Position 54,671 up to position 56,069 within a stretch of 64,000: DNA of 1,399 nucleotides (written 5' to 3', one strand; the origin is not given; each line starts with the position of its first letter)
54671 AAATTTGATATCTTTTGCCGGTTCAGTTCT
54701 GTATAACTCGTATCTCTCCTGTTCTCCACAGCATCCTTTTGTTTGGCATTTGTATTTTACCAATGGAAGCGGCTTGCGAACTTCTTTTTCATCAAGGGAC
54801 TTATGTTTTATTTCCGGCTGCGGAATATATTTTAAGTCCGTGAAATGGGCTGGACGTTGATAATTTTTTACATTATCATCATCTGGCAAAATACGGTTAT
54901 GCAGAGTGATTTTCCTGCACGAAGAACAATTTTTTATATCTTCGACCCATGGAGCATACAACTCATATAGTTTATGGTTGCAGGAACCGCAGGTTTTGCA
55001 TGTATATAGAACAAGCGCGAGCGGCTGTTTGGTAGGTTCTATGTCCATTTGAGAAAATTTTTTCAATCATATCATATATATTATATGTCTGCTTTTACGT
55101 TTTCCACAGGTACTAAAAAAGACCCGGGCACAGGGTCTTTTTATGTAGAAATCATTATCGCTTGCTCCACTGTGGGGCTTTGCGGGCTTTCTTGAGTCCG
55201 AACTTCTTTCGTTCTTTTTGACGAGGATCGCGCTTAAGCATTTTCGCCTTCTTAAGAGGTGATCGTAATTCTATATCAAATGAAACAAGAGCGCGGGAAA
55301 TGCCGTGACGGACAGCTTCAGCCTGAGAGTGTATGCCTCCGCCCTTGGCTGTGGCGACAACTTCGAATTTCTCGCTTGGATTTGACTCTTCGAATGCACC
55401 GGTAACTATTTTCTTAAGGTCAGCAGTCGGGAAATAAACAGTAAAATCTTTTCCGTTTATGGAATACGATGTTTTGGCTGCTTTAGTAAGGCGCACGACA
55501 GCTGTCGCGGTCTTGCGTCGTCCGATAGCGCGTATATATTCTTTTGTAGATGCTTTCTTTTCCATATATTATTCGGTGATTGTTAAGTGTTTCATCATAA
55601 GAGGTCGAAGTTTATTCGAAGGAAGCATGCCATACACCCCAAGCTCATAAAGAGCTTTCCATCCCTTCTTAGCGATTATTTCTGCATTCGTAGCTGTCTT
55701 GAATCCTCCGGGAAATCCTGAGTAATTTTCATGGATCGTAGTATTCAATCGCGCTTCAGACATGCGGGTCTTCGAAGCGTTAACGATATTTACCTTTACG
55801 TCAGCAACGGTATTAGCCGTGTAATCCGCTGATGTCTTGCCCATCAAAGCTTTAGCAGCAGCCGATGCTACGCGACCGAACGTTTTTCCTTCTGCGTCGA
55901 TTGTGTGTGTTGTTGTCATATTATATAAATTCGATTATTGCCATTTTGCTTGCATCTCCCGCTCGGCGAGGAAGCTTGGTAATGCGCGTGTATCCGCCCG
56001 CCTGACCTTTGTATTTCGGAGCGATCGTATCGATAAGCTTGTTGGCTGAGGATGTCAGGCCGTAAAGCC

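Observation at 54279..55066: Tandem zinc-ribbon protein plus lysine-rich mini-protein downstream of rpsI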

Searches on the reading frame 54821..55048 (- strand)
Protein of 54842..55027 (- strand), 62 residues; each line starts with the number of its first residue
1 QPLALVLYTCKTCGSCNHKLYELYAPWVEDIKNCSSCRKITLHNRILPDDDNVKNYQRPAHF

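Call 16: search_protein_families(library=pfam, proteins=[window:54842-55027:-], max_evalue=10)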
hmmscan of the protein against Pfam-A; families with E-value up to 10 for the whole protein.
seq(62 aa): 0 families

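Call 35: find_related_loci(query=A4, collection=genome_contigs, flank=6000)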
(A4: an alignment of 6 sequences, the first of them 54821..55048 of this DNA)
Query A4 (76 aa) in genome_contigs; peptide patterns used: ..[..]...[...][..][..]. (x = any residue, [..] = any of these).
7 stretches matched a pattern; 1 encode a relative of the query (tblastn E <= 1e-3); 1 distinct loci.
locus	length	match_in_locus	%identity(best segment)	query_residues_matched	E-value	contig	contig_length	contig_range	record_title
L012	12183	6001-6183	53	5-66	6e-18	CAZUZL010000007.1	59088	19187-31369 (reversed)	MAG TPA_asm: uncultured Candidatus Saccharibacteria bacterium isolate SRP296810_co1_403 genome assembly, contig: NODE_40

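Call 39: predict_structure(alignment_id=A2)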
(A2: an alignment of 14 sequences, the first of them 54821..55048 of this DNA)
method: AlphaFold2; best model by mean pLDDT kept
length: 76 residues; sequences in the alignment: 14
mean_pLDDT: 72.7   pTM: 0.54
mean pLDDT of the five models: 72.7, 72.5, 71.2, 70.9, 70.4
residues with pLDDT >= 90: 17; 70-90: 29; 50-70: 22; < 50: 8
segments of 3 or more residues with pLDDT < 50: 71-76
pLDDT, mean of each block of 10 residues (from residue 1): 57 88 81 83 92 69 54 48
secondary structure, 60 per line:
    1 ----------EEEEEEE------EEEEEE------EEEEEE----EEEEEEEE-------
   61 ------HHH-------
elements in order: E11-17 E24-29 E36-41 E46-53

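Call 45: search_solved_structures(query=A2, max_evalue=10, show_alignments=3)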
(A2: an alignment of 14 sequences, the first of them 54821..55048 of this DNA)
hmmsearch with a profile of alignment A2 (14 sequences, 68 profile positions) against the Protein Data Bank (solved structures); distinct sequences matched with E-value up to 10: 25.
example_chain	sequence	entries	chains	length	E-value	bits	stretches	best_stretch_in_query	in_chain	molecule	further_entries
5myj_B5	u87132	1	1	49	0.0022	21.6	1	15-51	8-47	50S ribosomal protein L33 3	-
1nwx_4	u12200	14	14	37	0.0088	19.7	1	33-64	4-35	ribosomal protein L36 | 50S RIBOSOMAL PROTEIN L36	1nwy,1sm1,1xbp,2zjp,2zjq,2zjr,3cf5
1nkw_4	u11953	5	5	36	0.012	19.2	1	33-64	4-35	50S ribosomal protein L36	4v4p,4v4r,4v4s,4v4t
9qt5_7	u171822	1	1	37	0.013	19.1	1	35-64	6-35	Large ribosomal subunit protein bL36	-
1qyp_A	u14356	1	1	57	0.015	18.9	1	10-27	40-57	RNA POLYMERASE II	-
4v49_B4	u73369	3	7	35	0.015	18.9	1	34-64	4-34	50S ribosomal protein L36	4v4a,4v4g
8crx_3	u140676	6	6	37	0.025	18.2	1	35-64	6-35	50S ribosomal protein L36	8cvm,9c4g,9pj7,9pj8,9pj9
6tda_L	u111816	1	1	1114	0.042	17.5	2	13-43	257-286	Chromatin structure-remodeling complex protein RSC8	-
1rdv_A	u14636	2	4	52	0.097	16.3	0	13-27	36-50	RUBREDOXIN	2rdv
1spw_A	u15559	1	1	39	0.11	16.1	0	13-27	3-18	Rubredoxin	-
8crx_0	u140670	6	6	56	0.13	15.9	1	3-50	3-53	50S ribosomal protein L33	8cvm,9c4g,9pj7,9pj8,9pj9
1rb9_A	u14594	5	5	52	0.18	15.5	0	13-27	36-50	RUBREDOXIN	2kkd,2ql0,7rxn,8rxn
7ood_z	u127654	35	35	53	0.19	15.4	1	16-51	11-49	50S ribosomal protein L33 1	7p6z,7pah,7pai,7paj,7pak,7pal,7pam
1iu5_A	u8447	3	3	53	0.27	14.9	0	14-27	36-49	rubredoxin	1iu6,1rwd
1e8j_A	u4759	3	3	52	0.28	14.8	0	14-27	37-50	RUBREDOXIN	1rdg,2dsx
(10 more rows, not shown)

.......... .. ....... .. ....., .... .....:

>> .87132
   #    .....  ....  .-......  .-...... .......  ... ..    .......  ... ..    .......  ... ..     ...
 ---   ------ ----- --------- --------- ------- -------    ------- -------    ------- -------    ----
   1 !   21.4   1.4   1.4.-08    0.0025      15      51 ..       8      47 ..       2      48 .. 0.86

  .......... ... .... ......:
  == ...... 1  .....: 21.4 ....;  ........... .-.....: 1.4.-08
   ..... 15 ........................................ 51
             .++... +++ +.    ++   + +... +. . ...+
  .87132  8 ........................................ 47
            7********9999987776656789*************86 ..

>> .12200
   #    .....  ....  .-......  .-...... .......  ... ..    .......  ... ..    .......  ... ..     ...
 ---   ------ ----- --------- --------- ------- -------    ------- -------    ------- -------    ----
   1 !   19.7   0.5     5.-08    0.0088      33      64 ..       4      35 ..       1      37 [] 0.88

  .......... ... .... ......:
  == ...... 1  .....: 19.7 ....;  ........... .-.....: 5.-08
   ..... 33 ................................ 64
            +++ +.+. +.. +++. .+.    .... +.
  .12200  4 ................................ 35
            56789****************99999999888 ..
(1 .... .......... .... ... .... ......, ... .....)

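Call 46: search_protein_families(library=pfam, alignment_id=A2, max_evalue=10)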
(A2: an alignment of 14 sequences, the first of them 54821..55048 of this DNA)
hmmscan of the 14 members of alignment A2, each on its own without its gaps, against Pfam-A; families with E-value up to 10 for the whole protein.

A. member 1, window:54821-55048:- (76 aa): 0 families

B. families by the number of members that match (of 14 scanned): 42 families (the first 25 are shown)
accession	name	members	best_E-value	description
PF18073.7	Zn_ribbon_LapB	5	0.084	Rubredoxin metal binding domain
PF14803.11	Zn_ribbon_Nudix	4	0.00077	Nudix N-terminal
PF25205.1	DUF7835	3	0.01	Domain of unknown function (DUF7835)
PF13824.12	zf-Mss51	2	0.0075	Zinc-finger of mitochondrial splicing suppressor 51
PF20120.5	DUF6510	2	0.0087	Family of unknown function (DUF6510)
PF10058.14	Zn_ribbon_10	2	0.022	ER junction formation factor lunapark, zinc ribbon finger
PF00130.28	C1_1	2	0.041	Phorbol esters/diacylglycerol binding domain (C1 domain)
PF21349.2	RUBY_RBDX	2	0.11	Rubrerythrin, rubredoxin-like domain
PF08271.17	Zn_Ribbon_TF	2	0.12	TFIIB zinc-binding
PF13248.11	Zn_ribbon_3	2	0.15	zinc-ribbon domain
PF03804.19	DUF325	1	8e-05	Viral proteins of unknown function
PF02207.25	zf-UBR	1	0.0018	Putative zinc finger in N-recognin (UBR box)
PF11571.13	Med27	1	0.0032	Mediator complex subunit 27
PF15135.11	UPF0515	1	0.0033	Uncharacterised protein UPF0515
PF00471.26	Ribosomal_L33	1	0.0054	Ribosomal protein L33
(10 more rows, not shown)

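Call 52: fold_search(model_id=the predicted structure, library=pdb)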
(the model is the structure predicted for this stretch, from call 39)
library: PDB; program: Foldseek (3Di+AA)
matches with E <= 10: 363; with E <= 0.001: 0
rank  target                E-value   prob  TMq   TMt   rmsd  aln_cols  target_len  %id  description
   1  7nhk_5                2.2e-01  0.87  0.39  0.56   3.5        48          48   23  LsaA, an antibiotic resistance ABCF, in complex with 70S ribosome from Enterococcus faecalis (released 2021-05-05)
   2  8uu4_5                3.1e-01  0.87  0.38  0.56   3.5        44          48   25  Cryo-EM structure of the Listeria innocua 70S ribosome in complex with HPF (structure I-A) (released 2024-02-28)
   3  8buu_1                3.9e-01  0.87  0.39  0.56   3.4        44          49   30  ARE-ABCF VmlR2 bound to a 70S ribosome (released 2023-04-05)
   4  8qoa_0                8.5e-01  0.87  0.49  0.69   2.0        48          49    8  Structure of SecM-stalled Escherichia coli 70S ribosome (released 2024-03-20)
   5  3j6b_X                9.0e-01  0.66  0.47  0.53   3.1        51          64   10  Structure of the yeast mitochondrial large ribosomal subunit (released 2014-04-09)
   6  9hce_1                9.6e-01  0.57  0.44  0.56   3.6        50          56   20  Mouse mitoribosome large subunit assembly intermediate (without uL16m) bound to MRM3 dimer and the MALSU-L0R8F8-mt-ACP (released 2025-06-18)
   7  8ag1_h                1.0e+00  0.05  0.18  0.08  13.4        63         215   14  Crystal structure of a novel OX40 antibody (released 2023-07-19)
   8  6gb2_B6               1.1e+00  0.82  0.49  0.67   2.2        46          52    9  Unique features of mammalian mitochondrial translation initiation revealed by cryo-EM. This file contains the 39S rib (released 2018-08-08)
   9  7skr                  1.1e+00  0.18  0.32  0.11   4.7        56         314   14  BtSCoV-Rf1.2004 Papain-Like protease bound to the non-covalent inhibitor 37 (released 2022-03-02)
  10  6wgi_2                1.2e+00  0.38  0.39  0.07   3.8        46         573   20  Atomic model of the mutant OCCM (ORC-Cdc6-Cdt1-Mcm2-7 with Mcm6 WHD truncation) loaded on DNA at 10.5 A resolution (released 2020-07-15)
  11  8hvr_G                1.2e+00  0.12  0.32  0.28  12.3        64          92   19  Cryo-EM structure of AfsR-dependent transcription activation complex with afsS promoter (released 2023-12-27)
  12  6zm5_1                1.2e+00  0.47  0.44  0.57   3.5        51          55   16  Human mitochondrial ribosome in complex with OXA1L, mRNA, A/A tRNA, P/P tRNA and nascent polypeptide (released 2021-01-13)
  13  6z1p_AE               1.3e+00  0.47  0.44  0.55   3.7        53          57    8  Structure of the mitochondrial ribosome from Tetrahymena thermophila (released 2020-06-24)
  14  7qhs_2                1.4e+00  0.13  0.30  0.05   6.0        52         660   21  S. cerevisiae CMGE nucleating origin DNA melting (released 2022-06-15)
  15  8cgk_0                1.5e+00  0.72  0.46  0.65   2.0        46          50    9  Lincomycin and Avilamycin bound to the 50S subunit (released 2023-07-19)
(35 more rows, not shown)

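Call 59: find_related_loci(query=A4, collection=metagenome_contigs, flank=5000)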
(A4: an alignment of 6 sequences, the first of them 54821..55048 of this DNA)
Query A4 (76 aa) in metagenome_contigs; peptide patterns used: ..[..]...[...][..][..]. (x = any residue, [..] = any of these).
21 stretches matched a pattern, but none encodes a relative of the query by tblastn (E <= 1e-3).

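Call 90: find_related_loci(query=A4, collection=viral_contigs, flank=4000)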
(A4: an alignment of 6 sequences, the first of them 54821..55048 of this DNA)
Query A4 (76 aa) in viral_contigs; peptide patterns used: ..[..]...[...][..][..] (x = any residue, [..] = any of these).
32 stretches matched a pattern, but none encodes a relative of the query by tblastn (E <= 1e-3).

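Call 97: search_protein_families(library=pfam, proteins=[L012:5348-5914:+], max_evalue=0.01)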
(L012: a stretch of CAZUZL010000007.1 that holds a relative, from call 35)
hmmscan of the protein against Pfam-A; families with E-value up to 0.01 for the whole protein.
L012:5348-5914:+ (188 aa): 0 families

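Call 103: search_protein_families(library=padloc, proteins=[L012:5348-5914:+], max_evalue=0.01)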
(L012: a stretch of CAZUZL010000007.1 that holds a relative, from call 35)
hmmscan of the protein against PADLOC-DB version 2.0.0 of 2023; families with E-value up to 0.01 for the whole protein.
L012:5348-5914:+ (188 aa): 0 families

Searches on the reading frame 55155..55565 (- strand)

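Call 3: search_protein_families(library=pfam, proteins=[window:55155-55565:-], max_evalue=1)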
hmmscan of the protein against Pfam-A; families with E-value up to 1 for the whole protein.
window:55155-55565:- (136 aa): 1 family
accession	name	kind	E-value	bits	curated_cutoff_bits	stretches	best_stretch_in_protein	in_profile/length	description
PF00380.25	Ribosomal_S9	-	7.5e-40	136.6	22.5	1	15-136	1-121/121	Ribosomal protein S9/S16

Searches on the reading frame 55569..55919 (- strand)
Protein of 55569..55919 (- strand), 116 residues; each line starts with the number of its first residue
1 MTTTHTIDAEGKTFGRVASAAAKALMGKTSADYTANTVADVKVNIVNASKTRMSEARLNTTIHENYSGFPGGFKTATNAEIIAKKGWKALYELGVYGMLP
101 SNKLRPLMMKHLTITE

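Call 3: search_protein_families(library=pfam, proteins=[window:55569-55919:-], max_evalue=1)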
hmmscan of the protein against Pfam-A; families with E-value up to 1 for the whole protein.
window:55569-55919:- (116 aa): 3 families
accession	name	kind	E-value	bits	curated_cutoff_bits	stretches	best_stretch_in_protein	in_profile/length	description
PF00572.24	Ribosomal_L13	-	2.2e-22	79.8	23.8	1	3-114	2-112/119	Ribosomal protein L13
PF12396.14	DUF3659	-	0.11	12.8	24.8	1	7-30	15-38/61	Protein of unknown function (DUF3659)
PF25812.1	RAD24_helical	-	0.17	12.5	27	1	36-81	23-68/121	Checkpoint protein RAD24-like, helical bundle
